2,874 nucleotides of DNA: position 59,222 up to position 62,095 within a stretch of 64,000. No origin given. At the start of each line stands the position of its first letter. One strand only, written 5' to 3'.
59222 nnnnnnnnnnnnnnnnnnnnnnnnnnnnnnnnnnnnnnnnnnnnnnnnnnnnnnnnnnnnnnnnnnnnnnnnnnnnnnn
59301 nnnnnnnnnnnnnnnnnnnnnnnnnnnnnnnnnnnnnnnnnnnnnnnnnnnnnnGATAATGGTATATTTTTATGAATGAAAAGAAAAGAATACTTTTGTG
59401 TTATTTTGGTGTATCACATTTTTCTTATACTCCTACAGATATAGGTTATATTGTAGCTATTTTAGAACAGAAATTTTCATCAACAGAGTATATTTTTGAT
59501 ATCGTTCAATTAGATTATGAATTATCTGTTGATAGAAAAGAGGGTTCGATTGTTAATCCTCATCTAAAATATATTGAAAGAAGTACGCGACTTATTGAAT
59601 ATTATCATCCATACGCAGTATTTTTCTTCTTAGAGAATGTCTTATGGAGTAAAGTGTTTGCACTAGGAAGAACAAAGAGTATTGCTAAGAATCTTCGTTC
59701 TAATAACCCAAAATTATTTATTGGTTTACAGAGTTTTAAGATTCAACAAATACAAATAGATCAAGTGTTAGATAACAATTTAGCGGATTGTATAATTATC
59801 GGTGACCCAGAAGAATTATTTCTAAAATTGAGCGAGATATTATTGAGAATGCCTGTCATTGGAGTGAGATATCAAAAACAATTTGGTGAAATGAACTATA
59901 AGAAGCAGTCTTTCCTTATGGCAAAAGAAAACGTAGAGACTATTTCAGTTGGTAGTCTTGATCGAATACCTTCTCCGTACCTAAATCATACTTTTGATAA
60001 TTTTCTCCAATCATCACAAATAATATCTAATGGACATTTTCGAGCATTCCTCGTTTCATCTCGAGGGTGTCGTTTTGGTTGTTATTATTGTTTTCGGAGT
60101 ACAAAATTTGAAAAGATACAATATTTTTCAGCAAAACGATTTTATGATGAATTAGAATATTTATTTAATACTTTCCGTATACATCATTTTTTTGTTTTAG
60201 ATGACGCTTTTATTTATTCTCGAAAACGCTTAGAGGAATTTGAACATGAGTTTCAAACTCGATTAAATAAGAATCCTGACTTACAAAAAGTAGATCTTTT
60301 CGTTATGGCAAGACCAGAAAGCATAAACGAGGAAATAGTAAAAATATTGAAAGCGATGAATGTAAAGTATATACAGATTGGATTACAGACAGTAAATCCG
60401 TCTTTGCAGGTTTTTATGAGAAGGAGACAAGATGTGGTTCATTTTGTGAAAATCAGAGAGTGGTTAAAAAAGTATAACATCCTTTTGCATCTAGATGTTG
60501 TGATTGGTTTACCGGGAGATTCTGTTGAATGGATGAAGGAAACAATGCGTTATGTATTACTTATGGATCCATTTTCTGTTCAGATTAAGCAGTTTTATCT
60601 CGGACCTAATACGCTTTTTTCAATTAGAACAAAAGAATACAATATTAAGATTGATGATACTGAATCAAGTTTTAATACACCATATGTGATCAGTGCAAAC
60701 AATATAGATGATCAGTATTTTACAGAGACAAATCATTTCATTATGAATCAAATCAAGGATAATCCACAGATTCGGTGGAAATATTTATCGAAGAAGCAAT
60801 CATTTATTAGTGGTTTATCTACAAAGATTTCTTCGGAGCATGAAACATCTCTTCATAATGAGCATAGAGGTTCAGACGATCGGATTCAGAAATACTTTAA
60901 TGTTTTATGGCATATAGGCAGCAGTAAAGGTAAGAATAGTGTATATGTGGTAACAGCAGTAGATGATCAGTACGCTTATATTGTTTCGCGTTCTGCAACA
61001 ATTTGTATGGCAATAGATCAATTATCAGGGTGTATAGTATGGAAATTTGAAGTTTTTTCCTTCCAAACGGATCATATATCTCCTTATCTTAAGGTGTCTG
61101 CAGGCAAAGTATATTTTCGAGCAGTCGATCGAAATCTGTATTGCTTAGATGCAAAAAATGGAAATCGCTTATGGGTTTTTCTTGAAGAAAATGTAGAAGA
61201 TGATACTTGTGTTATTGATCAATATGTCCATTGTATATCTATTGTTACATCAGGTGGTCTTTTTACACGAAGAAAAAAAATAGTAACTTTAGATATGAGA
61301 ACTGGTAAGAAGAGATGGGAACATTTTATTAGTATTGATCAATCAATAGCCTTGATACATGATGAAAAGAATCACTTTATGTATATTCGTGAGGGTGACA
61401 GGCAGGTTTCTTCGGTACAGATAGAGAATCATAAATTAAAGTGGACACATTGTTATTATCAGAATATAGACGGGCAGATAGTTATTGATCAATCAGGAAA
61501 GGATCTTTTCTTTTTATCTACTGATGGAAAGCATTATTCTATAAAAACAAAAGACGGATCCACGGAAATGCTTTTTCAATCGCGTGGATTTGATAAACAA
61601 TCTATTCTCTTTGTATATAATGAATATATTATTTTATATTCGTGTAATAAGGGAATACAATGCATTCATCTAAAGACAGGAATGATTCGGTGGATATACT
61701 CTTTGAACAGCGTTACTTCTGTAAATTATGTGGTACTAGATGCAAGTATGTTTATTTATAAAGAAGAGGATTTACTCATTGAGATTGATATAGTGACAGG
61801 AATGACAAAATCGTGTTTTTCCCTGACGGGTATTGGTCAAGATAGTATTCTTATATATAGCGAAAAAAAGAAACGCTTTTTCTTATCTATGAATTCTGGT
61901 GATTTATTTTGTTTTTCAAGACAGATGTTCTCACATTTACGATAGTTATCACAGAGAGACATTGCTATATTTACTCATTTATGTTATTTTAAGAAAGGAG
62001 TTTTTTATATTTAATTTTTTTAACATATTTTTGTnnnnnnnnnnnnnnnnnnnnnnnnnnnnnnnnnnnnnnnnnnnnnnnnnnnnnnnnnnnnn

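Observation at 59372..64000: Four-gene cluster: radical SAM-beta-propeller fusion, Cys-rich leader-bearing peptide, membrane protein, PRTase-beta-propeller fusion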

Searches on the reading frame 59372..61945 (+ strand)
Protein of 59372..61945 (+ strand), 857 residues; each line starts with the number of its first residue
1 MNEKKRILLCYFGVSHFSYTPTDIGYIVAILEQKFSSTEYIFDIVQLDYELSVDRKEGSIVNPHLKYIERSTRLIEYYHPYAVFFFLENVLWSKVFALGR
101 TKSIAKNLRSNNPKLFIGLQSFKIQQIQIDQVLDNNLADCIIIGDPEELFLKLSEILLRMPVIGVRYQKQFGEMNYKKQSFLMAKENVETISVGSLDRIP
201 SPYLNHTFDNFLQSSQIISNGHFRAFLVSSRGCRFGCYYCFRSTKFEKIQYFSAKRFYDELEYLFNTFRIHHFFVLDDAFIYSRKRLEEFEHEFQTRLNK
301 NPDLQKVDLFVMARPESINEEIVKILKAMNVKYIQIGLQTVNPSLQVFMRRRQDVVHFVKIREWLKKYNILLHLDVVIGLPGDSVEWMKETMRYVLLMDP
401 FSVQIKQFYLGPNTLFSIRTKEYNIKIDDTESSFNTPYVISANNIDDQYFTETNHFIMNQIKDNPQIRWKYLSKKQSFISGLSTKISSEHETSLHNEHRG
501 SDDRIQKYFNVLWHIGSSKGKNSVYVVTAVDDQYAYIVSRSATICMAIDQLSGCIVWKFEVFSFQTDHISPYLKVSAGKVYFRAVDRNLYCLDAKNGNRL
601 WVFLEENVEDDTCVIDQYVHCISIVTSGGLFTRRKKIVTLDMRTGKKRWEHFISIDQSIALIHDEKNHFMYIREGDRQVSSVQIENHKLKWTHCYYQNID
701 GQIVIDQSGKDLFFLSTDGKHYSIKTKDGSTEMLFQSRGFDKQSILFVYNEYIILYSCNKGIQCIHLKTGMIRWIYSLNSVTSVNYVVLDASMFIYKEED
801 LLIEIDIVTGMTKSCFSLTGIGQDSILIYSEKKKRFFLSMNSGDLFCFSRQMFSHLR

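Call 4: search_protein_families(library=pfam, proteins=[window:59372-61945:+], max_evalue=1)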
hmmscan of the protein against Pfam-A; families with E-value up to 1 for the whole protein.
window:59372-61945:+ (857 aa): 5 families
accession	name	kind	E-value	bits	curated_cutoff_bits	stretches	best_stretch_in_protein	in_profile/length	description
PF04055.27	Radical_SAM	-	8.4e-19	68.8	29.5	1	228-394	2-165/166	Radical SAM superfamily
PF13360.13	PQQ_2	-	1.6e-16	61.1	27.6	1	512-730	16-228/233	Outer membrane protein assembly factor BamB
PF13570.13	Beta-prop_ACSF4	-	3.9e-12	46.6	133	1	635-849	29-242/329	Beta-alanine-activating enzyme, beta-propeller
PF01011.28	PQQ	-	0.0032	16.6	26.7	0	631-663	63-95/595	Glucose/ethanol/alcohol dehydrogenase, beta-propeller domain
PF25293.1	Beta-prop_EMC1_N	-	0.058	13.5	34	0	512-646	54-188/219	EMC1 N-terminal beta-propeller domain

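Call 9: search_protein_families(library=ncbifam, proteins=[window:59372-61945:+], max_evalue=1)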
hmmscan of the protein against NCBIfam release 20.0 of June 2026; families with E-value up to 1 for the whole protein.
window:59372-61945:+ (857 aa): 38 families (the best 25 are shown)
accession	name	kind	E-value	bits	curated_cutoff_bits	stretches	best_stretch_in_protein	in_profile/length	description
TIGR04479.1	bcpD_PhpK_rSAM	subfamily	1.4e-14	53.3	600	1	228-475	245-486/504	PhpK family radical SAM P-methyltransferase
NF033712.0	B12_rSAM_KedN5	subfamily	4.6e-14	51.6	700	1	136-457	113-427/624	KedN5 family methylcobalamin-dependent radical SAM C-methyltransferase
TIGR03471.1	HpnJ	equivalog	1.1e-13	50.9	577.6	1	91-416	74-383/472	hopanoid biosynthesis associated radical SAM protein HpnJ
TIGR04013.1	B12_SAM_MJ_1487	hypoth_equivalog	2.7e-12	46.2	251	1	229-396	156-331/382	TIGR04013 family B12-binding domain/radical SAM domain-containing protein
TIGR02026.1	BchE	equivalog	3.4e-12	46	481.35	1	228-452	198-418/497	magnesium-protoporphyrin IX monomethyl ester anaerobic oxidative cyclase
TIGR03975.1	rSAM_ocin_1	subfamily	3.9e-12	45.5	281.85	1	130-395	173-427/606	RiPP maturation radical SAM C-methyltransferase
TIGR01212.1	TIGR01212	equivalog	7.1e-12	45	180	1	234-410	37-217/302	tRNA modification radical SAM protein MnmL/YtqA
NF038361.1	rSAM_Sden_1168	equivalog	1e-10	40.8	575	1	226-399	284-452/560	Sden_1168 family B12-binding radical SAM P-methyltransferase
TIGR03994.1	rSAM_HemZ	equivalog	3.1e-10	39.7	321.4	1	298-425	163-293/401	coproporphyrinogen dehydrogenase HemZ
TIGR00089.1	TIGR00089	subfamily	1.2e-09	37.5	251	1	205-408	121-328/429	MiaB/RimO family radical SAM methylthiotransferase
NF006064.0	PRK08207.2-2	equivalog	2.7e-09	36.5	504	1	310-399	240-329/465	coproporphyrinogen III oxidase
TIGR03075.1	PQQ_enz_alc_DH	subfamily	8.7e-09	34.5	480.05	1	514-657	54-203/530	PQQ-dependent dehydrogenase, methanol/ethanol family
TIGR04528.1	acido_non_PQQ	subfamily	3.8e-08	32.5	650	2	546-602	70-127/493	acido-empty-quinoprotein group A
TIGR03300.1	assembly_YfgL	equivalog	7.2e-08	31.5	285.2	1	526-656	99-221/377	outer membrane protein assembly factor BamB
TIGR04072.2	rSAM_ladder_B12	equivalog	1e-07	31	360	1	101-399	86-350/443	lipid biosynthesis B12-binding/radical SAM protein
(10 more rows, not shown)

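Call 11: find_encoding_contigs(protein=window:59372-61945:+, flank=10000, max_places=6)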
Protein window:59372-61945:+ (857 aa): no gene with exactly this product is on record in the collection.

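Call 12: find_homologous_proteins(query=window:59372-61945:+)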
Query window:59372-61945:+ (857 aa): 54 proteins with E <= 0.001 among 4578 candidates.
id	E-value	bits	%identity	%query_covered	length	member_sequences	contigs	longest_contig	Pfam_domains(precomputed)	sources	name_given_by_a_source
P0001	0.0e+0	1961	100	100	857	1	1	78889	PF13360.14,PF04055.28,PF13570.14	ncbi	-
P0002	5.7e-222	758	44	100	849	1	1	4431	PF13360.14,PF25174.2,PF04055.28,PF13570.14,PF24796.2,PF25293.2,PF23414.2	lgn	-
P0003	1.2e-206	707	42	100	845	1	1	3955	PF01011.29,PF13360.14,PF04055.28,PF13570.14,PF24796.2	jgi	-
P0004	8.0e-202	691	42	100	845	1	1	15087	PF01011.29,PF13360.14,PF04055.28,PF13570.14,PF25293.2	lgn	-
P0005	6.3e-193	661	47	79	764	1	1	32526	PF01011.29,PF13360.14,PF04055.28,PF13570.14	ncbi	-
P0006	5.9e-190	652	41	100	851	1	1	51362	PF07774.20,PF13360.14,PF04055.28,PF13570.14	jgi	jgi:outer membrane protein assembly factor BamB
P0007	5.1e-180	619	57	56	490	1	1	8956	PF04055.28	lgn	-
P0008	4.0e-170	586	54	56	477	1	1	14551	PF04055.28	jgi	jgi:radical SAM superfamily enzyme YgiQ (UPF0313 family)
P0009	2.4e-165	570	36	100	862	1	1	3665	PF01011.29,PF13360.14,PF04055.28,PF13570.14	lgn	-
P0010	2.6e-163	564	35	100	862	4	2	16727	PF01011.29,PF13360.14,PF04055.28,PF13570.14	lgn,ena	-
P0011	1.5e-161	558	54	56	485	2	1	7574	PF04055.28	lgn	-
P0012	7.7e-161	555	53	56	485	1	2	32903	PF04055.28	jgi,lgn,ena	-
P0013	1.5e-160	554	53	56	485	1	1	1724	PF04055.28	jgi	-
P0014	3.5e-160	553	52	56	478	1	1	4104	PF04055.28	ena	-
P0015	1.9e-159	551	53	56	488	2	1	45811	PF04055.28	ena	-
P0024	4.0e-129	450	45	56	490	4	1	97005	PF04055.28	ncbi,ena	-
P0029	5.6e-122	427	44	55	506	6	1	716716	PF04055.28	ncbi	-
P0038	7.4e-104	367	40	56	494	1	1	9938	PF04055.28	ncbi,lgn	-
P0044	7.7e-88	314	38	55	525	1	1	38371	PF04055.28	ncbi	-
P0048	1.1e-81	294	36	55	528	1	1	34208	PF04055.28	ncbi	-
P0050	3.7e-11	60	26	35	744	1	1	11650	PF04055.28,PF02310.25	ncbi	-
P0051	1.2e-8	52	26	38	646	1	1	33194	PF04055.28,PF02310.25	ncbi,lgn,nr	ncbi:MAG: radical SAM protein [Candidatus Coatesbacteria bacterium]|nr:radical SAM protein [Candidat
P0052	2.3e-7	48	23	36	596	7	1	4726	PF04055.28,PF02310.25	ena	-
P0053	1.4e-6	45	22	29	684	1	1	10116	PF04055.28,PF02310.25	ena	-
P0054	9.2e-4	36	22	28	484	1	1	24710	PF04055.28,PF02310.25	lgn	-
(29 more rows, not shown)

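Call 13: find_encoding_contigs(protein=P0001, flank=10000, max_places=4)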
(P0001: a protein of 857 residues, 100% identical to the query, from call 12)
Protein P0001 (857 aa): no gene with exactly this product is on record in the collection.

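Call 14: find_encoding_contigs(protein=P0006, flank=10000, max_places=4)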
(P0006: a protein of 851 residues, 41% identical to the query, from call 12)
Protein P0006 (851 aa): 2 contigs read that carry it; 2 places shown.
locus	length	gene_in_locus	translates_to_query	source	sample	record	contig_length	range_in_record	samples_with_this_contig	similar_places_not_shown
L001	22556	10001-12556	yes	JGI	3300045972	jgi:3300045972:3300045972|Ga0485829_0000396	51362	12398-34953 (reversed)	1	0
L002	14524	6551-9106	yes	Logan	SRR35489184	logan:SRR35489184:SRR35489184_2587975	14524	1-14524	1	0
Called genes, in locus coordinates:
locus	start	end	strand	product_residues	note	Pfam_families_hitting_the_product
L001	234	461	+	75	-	-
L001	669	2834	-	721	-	PF17191:RecG_wedge, PF01336:tRNA_anti-codon (weak), PF04851:ResIII, PF00270:DEAD, PF00271:Helicase_C, PF22590:Cas3-like_C_2 (faint)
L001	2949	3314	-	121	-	-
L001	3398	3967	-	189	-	-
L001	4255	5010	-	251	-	PF12895:ANAPC3 (faint), PF13431:TPR_17 (faint), PF07719:TPR_2 (faint), PF00515:TPR_1 (faint)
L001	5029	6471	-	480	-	-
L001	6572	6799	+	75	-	-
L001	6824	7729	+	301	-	-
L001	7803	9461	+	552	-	PF13360:PQQ_2, PF13570:Beta-prop_ACSF4, PF01011:PQQ (faint), PF25171:Beta-prop_WDR36-Utp21_1st (faint), PF23414:Beta-prop_EML_2 (faint), PF25174:Beta-prop_THOC3 (faint), PF13570:Beta-prop_ACSF4, PF13360:PQQ_2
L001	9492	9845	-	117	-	-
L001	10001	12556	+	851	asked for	PF04055:Radical_SAM, PF07774:EMC1_C (faint), PF13360:PQQ_2, PF13570:Beta-prop_ACSF4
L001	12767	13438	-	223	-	-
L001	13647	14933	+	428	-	PF21760:SecD_1st, PF22599:SecDF_P1_head, PF02355:SecD_SecF_C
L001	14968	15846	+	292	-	PF02355:SecD_SecF_C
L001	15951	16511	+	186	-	PF02600:DsbB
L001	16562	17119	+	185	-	PF00293:NUDIX (weak)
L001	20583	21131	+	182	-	-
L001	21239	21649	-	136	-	-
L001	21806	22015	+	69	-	-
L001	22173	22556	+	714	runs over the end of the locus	PF00009:GTP_EFTU, PF03144:GTP_EFTU_D2, PF22042:EF-G_D2, PF14492:EFG_III, PF03764:EFG_IV, PF00679:EFG_C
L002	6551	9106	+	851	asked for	PF04055:Radical_SAM, PF07774:EMC1_C (faint), PF13360:PQQ_2, PF13570:Beta-prop_ACSF4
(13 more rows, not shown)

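Call 21: find_related_loci(query=A1, collection=genome_contigs, flank=10000)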
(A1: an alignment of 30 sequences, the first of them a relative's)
Query A1 (857 aa) in genome_contigs; peptide patterns used: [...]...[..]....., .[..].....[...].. (x = any residue, [..] = any of these).
78 stretches matched a pattern; 7 encode a relative of the query (tblastn E <= 1e-3); 7 distinct loci.
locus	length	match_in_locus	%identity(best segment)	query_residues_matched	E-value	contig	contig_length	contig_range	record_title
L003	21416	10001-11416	52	7-482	2e-159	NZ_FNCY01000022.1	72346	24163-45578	Propionivibrio dicarboxylicus strain DSM 5885, whole genome shotgun sequence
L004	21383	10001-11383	48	3-480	1e-136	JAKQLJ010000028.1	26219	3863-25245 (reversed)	MAG: bacterium isolate USDV_maxbin.175 k141_1170720, whole genome shotgun sequence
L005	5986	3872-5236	40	5-478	8e-110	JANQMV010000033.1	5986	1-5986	MAG: Candidatus Gracilibacteria bacterium isolate PL25b_bin.48 k99_3107539, whole genome shotgun sequence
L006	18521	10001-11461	38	6-478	3e-90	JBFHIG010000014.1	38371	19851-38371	MAG: Candidatus Moraniibacteriota bacterium isolate Mix_sand07.2021.05.G.32 k141_594167_length_38371_cov_15.0194, whole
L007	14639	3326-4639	32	5-474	3e-68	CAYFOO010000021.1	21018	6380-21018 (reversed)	MAG TPA_asm: uncultured Candidatus Peribacteria bacterium isolate ERP019367_co2_108 genome assembly, contig: NODE_1796_l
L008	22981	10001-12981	34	6-854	8e-66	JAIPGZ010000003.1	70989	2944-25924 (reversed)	MAG: Candidatus Gracilibacteria bacterium isolate Tobar13.5m-G62 Tobar13-5m-20mill-C92, whole genome shotgun sequence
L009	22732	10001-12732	31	5-776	1e-61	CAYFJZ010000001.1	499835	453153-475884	MAG TPA_asm: uncultured Candidatus Peribacteria bacterium isolate ERP019367_co2_28 genome assembly, contig: NODE_7_lengt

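Call 25: find_related_loci(query=A1, collection=metagenome_contigs, flank=8000)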
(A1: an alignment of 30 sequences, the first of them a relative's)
Query A1 (857 aa) in metagenome_contigs; peptide patterns used: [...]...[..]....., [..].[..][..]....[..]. (x = any residue, [..] = any of these).
600 stretches matched a pattern (row limit reached: there are more); 60 encode a relative of the query (tblastn E <= 1e-3); 59 distinct loci.
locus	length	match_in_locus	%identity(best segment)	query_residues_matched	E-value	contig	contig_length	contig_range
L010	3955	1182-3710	42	3-856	0e+0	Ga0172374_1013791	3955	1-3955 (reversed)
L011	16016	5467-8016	36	4-854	5e-177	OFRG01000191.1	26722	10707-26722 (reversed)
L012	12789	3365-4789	53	2-480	5e-163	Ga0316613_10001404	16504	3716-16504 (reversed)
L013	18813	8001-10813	44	7-722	2e-123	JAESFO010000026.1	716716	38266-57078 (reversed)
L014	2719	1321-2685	43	5-480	4e-121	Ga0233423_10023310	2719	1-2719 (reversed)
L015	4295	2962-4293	43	5-469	2e-114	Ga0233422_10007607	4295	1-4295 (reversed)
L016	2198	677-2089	37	5-486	7e-112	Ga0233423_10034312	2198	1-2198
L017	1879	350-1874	40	1-480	1e-110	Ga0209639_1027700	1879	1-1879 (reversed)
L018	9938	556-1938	36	9-480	8e-97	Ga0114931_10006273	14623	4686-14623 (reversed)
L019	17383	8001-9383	48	3-480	4e-136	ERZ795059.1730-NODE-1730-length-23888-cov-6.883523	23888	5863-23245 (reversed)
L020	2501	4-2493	38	141-764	1e-77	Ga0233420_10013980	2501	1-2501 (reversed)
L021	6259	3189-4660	39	5-472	1e-75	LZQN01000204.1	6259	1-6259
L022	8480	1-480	41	310-469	3e-33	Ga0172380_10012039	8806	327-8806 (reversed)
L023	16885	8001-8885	28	104-414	1e-21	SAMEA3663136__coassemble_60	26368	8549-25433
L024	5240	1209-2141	25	94-426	2e-21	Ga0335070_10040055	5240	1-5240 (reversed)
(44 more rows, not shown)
